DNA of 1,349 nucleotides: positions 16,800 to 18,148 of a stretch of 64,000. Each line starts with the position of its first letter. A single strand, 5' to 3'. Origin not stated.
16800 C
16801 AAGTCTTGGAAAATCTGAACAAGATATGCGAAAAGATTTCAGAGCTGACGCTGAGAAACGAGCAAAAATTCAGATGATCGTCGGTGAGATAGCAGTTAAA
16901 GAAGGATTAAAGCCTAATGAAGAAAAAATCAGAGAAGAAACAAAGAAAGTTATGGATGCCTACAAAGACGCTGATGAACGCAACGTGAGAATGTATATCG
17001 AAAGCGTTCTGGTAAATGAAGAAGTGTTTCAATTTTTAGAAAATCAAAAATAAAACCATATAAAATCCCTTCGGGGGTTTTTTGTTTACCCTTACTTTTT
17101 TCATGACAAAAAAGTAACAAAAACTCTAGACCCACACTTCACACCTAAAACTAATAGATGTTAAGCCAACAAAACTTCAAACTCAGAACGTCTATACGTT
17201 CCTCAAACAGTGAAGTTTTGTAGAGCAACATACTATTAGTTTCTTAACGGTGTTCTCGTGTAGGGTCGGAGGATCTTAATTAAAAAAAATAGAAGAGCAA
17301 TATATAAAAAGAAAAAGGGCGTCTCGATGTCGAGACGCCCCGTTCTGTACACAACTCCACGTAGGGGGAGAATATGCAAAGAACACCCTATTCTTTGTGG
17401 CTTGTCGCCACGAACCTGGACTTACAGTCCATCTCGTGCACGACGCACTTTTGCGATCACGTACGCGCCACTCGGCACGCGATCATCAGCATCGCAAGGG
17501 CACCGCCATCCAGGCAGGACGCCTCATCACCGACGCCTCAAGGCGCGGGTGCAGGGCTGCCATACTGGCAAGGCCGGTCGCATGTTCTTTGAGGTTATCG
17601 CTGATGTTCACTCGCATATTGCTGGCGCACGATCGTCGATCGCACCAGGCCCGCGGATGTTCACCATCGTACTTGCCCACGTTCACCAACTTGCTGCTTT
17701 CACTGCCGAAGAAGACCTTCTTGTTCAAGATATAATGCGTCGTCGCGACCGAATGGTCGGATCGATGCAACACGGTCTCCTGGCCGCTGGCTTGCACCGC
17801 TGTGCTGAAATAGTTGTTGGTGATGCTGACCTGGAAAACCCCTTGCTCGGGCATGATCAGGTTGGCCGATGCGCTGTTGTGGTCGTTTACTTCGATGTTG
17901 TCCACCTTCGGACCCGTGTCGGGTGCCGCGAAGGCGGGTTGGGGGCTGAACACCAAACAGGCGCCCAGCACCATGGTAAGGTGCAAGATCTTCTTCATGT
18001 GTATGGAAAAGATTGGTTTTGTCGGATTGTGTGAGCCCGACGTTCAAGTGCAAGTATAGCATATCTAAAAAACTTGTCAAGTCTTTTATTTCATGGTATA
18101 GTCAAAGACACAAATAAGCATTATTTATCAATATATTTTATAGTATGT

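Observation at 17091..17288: A ~190-bp conserved element present twice with compensatory base changes: candidate novel structured RNA leader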

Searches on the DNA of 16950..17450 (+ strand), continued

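Call 85: search_with_rna_model(model_id=R1, sources=[L085, L086, L087, L088], max_evalue=0.5)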
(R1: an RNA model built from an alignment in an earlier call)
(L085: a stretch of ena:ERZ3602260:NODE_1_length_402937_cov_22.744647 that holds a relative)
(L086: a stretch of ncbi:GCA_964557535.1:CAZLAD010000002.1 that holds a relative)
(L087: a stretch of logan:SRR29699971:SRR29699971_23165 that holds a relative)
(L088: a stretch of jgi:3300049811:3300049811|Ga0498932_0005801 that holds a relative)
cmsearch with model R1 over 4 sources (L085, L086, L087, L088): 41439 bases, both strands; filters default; matches with E-value up to 0.5: 6.
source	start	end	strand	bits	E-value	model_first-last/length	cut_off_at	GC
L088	7067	7275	+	216.6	4.9e-43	1-209/209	no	0.35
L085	7068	7278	+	140.1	2.8e-27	1-209/209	no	0.28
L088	7094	7298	-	44.3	1.6e-07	1-209/209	no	0.33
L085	7346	7398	-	16.9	0.07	1-209/209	no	0.17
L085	7065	7101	-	14.9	0.17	1-209/209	no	0.16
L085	2496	2540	-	14.7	0.19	1-209/209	no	0.22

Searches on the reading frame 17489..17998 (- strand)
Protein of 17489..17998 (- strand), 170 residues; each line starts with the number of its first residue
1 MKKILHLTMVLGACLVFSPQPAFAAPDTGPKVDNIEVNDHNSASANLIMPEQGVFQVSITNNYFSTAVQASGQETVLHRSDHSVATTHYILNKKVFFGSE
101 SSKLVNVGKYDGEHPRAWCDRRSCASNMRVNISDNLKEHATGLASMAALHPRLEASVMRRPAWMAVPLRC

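Call 51: search_protein_families(library=pfam, max_evalue=0.01, proteins=[window:17489-17998:-])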
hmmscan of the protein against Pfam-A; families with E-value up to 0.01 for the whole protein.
seq(170 aa): 0 families
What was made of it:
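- Tried and rejected: No family matched (call 51).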
